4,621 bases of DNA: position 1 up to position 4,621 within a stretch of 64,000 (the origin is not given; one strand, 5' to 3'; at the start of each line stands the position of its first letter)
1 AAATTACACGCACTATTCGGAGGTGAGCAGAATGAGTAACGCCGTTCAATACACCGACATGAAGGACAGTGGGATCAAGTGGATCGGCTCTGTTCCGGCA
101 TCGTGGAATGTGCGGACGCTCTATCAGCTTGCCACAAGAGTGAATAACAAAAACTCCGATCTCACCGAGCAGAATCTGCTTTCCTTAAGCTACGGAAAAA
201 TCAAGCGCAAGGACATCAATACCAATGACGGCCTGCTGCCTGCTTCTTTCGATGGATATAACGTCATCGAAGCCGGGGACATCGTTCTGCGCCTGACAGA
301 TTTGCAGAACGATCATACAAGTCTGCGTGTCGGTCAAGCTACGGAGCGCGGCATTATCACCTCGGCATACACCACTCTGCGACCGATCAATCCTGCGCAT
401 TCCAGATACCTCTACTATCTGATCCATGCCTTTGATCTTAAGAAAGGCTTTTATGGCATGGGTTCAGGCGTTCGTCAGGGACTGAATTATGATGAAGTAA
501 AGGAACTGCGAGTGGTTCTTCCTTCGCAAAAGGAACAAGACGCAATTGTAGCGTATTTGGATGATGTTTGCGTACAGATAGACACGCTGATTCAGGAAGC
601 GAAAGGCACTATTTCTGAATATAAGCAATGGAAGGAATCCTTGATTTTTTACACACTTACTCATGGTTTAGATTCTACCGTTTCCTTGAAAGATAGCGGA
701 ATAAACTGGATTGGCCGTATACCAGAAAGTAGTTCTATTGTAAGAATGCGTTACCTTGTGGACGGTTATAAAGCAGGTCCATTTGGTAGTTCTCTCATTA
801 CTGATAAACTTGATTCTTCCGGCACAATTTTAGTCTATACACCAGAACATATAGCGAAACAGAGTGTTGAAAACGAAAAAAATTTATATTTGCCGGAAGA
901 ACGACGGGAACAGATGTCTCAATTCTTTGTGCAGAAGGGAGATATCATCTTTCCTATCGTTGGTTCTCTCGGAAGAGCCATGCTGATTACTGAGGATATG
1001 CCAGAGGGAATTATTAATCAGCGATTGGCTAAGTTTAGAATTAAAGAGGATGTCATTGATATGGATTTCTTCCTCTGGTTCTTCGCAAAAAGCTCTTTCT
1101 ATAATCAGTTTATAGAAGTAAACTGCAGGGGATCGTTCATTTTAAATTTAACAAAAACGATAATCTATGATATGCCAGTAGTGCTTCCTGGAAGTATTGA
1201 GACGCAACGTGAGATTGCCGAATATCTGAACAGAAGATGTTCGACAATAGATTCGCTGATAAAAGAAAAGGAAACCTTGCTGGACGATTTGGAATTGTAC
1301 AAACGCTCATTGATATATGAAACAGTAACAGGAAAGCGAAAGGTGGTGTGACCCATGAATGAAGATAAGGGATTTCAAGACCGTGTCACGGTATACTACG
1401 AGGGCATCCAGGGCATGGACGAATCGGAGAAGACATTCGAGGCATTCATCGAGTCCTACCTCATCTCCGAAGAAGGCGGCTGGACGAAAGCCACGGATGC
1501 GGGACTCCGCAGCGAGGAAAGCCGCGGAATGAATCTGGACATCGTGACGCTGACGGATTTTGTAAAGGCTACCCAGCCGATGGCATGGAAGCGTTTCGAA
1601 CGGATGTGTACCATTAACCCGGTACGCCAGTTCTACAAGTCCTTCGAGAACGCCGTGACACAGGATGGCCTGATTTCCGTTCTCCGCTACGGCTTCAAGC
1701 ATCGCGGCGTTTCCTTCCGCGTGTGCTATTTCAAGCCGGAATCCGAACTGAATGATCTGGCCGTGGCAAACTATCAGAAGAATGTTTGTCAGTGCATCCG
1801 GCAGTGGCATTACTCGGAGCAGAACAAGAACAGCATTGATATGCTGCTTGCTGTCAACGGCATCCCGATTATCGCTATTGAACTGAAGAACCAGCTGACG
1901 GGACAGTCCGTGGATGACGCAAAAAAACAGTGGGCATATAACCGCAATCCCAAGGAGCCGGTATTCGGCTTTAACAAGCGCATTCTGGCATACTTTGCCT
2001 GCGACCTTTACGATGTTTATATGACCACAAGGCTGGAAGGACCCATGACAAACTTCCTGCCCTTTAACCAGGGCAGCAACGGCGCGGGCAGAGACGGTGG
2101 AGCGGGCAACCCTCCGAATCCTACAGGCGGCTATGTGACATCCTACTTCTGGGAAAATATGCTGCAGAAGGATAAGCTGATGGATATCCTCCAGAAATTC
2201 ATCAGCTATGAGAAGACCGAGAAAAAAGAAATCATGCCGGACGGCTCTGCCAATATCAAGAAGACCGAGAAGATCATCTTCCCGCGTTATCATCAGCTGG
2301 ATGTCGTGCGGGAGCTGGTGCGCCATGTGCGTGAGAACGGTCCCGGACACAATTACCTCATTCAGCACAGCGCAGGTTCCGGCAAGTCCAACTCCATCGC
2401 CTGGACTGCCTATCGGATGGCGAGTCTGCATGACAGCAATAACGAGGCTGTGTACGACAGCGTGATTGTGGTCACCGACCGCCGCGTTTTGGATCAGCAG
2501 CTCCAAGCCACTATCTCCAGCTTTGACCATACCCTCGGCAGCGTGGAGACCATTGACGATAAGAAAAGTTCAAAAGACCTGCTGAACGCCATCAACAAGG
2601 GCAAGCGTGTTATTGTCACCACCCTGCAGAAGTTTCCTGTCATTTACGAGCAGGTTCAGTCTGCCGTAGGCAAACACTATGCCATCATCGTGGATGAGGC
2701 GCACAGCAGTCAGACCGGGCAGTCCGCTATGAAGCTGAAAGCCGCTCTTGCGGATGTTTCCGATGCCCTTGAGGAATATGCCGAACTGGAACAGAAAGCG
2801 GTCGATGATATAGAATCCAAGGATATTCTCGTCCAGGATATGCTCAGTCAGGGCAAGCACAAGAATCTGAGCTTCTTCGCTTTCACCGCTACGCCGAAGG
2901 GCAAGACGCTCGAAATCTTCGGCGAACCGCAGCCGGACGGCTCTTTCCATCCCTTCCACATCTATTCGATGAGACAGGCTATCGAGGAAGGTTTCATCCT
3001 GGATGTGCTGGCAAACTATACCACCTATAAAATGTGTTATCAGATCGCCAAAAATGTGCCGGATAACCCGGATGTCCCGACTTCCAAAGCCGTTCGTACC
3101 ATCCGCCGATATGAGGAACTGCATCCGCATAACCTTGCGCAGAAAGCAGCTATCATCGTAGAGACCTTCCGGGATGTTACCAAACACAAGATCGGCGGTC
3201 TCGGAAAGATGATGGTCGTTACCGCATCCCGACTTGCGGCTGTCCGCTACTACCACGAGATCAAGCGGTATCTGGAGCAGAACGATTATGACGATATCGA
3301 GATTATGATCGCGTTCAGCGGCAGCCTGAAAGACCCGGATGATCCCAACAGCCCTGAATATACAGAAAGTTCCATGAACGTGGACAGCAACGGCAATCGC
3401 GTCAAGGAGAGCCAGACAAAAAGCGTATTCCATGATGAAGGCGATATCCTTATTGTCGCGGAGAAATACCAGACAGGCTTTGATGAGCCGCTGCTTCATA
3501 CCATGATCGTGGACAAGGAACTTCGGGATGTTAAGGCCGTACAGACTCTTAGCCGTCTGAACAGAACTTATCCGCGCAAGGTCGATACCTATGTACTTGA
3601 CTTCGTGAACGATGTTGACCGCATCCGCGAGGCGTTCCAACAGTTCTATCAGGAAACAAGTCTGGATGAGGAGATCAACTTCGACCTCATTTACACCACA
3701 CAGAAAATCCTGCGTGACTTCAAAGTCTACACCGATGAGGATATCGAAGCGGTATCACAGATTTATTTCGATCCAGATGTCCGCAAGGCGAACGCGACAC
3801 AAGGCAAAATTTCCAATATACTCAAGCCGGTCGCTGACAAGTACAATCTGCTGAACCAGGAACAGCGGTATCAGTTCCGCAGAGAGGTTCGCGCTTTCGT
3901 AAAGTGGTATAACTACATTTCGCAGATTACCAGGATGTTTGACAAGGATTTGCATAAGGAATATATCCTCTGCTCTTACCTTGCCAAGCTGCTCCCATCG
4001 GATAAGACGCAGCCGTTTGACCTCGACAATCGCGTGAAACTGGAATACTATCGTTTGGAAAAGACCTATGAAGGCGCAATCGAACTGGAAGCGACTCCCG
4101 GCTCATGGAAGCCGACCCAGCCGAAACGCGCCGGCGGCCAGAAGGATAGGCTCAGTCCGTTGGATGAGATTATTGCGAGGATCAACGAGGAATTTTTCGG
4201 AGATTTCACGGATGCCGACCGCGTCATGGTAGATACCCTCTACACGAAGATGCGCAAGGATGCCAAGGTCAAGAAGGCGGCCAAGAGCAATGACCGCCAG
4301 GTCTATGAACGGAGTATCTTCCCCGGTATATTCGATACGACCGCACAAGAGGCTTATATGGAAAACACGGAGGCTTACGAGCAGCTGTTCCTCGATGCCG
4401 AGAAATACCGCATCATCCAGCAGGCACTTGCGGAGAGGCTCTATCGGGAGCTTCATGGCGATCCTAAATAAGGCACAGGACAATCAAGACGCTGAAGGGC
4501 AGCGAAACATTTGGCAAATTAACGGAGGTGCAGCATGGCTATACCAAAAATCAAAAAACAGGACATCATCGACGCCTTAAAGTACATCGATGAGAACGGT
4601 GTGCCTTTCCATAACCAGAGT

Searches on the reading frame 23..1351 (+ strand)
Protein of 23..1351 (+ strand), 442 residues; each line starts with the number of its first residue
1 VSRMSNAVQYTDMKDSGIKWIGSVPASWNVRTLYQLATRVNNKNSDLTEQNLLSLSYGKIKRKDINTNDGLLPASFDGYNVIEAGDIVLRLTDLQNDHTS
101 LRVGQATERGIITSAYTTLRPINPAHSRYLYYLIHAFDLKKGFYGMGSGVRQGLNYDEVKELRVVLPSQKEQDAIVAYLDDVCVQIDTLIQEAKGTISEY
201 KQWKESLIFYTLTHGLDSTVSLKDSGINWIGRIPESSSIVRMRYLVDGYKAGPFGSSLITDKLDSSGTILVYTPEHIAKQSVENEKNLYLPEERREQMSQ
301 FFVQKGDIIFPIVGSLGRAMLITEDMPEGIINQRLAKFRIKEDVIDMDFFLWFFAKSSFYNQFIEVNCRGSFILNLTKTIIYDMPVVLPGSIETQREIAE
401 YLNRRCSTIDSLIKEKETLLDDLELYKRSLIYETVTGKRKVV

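Call 6: search_protein_families(library=pfam, proteins=[window:23-1351:+], max_evalue=0.01)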
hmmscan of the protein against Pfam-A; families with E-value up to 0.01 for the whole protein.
window:23-1351:+ (442 aa): 2 families
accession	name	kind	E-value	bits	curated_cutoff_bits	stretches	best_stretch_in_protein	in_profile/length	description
PF01420.25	Methylase_S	-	6.5e-15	56.2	22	2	258-414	21-161/168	Type I restriction modification DNA specificity domain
PF05184.20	SapB_1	-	0.0039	17.6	25.2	0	159-183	10-34/38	Saposin-like type B, region 1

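Call 7: search_protein_families(library=padloc, proteins=[window:23-1351:+], max_evalue=0.01)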
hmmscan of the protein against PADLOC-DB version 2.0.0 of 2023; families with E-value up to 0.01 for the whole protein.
window:23-1351:+ (442 aa): 109 families (the best 25 are shown)
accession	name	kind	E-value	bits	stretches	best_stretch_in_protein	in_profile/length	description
PDLC03072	Specificity_I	-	8.6e-83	276.9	1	9-441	5-439/448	Type I specificity subunit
PDLC03105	Specificity_I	-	6.7e-78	261.1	1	4-441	1-437/448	Type I specificity subunit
PDLC03090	Specificity_I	-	6.9e-71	237.7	2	9-247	3-247/434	Type I specificity subunit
PDLC03073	Specificity_I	-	6.4e-62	208.1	3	12-210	222-422/437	Type I specificity subunit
PDLC03174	Specificity_I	-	4.8e-53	178.6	1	9-439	3-435/468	Type I specificity subunit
PDLC03071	Specificity_I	-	2e-49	166.8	1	12-441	3-420/420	Type I specificity subunit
PDLC03191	Specificity_I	-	3.5e-46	156.4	1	6-442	7-433/436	Type I specificity subunit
PDLC03087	Specificity_I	-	2.3e-35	120.3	2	272-440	60-211/418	Type I specificity subunit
PDLC03147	Specificity_I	-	9.2e-35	118.3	1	43-441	36-427/431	Type I specificity subunit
PDLC04137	mad5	-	2.5e-31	107.3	2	117-424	95-387/392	mads_5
PDLC03165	Specificity_I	-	6.1e-31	106.3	2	276-431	55-206/411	Type I specificity subunit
PDLC03178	Specificity_I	-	2.5e-30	104.2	2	28-208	219-406/411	Type I specificity subunit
PDLC03083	Specificity_I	-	6.9e-30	101.8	1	9-441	286-707/717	Type I specificity subunit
PDLC03089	Specificity_I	-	7.2e-30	102.4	2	256-419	21-182/446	Type I specificity subunit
PDLC03098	Specificity_I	-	9.7e-29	99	2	260-440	51-223/443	Type I specificity subunit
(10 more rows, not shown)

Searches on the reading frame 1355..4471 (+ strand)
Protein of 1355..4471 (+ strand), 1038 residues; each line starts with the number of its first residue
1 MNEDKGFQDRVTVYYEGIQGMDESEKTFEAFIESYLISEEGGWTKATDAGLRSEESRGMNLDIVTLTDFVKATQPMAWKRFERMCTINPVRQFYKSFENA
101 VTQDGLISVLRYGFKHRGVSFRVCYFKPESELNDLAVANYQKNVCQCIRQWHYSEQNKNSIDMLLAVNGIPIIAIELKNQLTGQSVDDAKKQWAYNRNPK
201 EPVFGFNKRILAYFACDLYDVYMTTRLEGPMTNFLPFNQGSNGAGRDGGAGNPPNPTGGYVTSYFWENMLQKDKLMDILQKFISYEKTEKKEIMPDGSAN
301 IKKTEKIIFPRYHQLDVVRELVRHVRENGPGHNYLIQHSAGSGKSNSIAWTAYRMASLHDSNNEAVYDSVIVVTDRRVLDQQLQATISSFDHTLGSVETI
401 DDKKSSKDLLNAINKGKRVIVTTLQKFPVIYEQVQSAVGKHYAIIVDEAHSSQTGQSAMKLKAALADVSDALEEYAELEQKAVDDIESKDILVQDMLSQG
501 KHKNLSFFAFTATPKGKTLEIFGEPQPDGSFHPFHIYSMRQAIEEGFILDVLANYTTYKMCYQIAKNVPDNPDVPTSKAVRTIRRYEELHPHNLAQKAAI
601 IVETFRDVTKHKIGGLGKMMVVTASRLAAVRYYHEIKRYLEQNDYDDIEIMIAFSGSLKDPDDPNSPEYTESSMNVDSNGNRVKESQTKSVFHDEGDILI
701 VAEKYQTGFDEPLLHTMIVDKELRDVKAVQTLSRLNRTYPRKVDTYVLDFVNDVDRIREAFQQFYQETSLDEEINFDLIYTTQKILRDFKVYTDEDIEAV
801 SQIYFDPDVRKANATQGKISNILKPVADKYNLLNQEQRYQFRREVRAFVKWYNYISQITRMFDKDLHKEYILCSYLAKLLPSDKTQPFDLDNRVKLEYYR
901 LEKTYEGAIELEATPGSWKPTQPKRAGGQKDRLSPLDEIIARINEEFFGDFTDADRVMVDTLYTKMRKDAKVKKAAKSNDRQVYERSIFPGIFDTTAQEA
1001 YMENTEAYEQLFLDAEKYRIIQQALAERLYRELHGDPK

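Call 6: search_protein_families(library=pfam, proteins=[window:1355-4471:+], max_evalue=0.01)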
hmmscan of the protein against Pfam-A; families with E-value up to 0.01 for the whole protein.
window:1355-4471:+ (1038 aa): 5 families
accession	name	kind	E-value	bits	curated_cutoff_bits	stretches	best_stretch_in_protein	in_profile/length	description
PF18766.7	SWI2_SNF2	-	5.5e-25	88.8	26.7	1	313-467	1-145/221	SWI2/SNF2 ATPase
PF04851.21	ResIII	-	3.3e-14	53.6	22.5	1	310-461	4-146/164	Type III restriction enzyme, res subunit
PF22679.2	T1R_D3-like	-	8.2e-13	49.5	27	1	620-749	6-155/158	Type I restriction enzyme subunit R domain 3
PF04313.20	HSDR_N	-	3.4e-11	43.8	25.1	1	137-228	104-194/198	Type I restriction enzyme R protein N terminus (HSDR_N)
PF00270.35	DEAD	-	4.3e-09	36.8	26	1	330-517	13-162/167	DEAD/DEAH box helicase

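Call 7: search_protein_families(library=padloc, proteins=[window:1355-4471:+], max_evalue=0.01)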
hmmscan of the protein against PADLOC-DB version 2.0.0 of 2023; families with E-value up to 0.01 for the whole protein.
window:1355-4471:+ (1038 aa): 7 families
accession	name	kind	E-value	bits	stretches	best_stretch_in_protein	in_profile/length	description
PDLC03040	REase_I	-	8.3e-42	141.1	1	139-857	113-778/1029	Type I restriction enzyme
PDLC03048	REase_I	-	1.9e-29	100.5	4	301-464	232-395/976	Type I restriction enzyme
PDLC03041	REase_I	-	1e-14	51.6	2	269-467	287-475/1099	Type I restriction enzyme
PDLC03044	REase_I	-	5.3e-12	42.6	2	696-800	631-736/1034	Type I restriction enzyme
PDLC03046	REase_I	-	1e-08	31.6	1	640-779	621-755/1025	Type I restriction enzyme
PDLC03045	REase_I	-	2.8e-07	26.9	1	691-739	622-670/995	Type I restriction enzyme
PDLC03043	REase_I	-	0.0008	16.6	1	138-192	128-180/313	Type I restriction enzyme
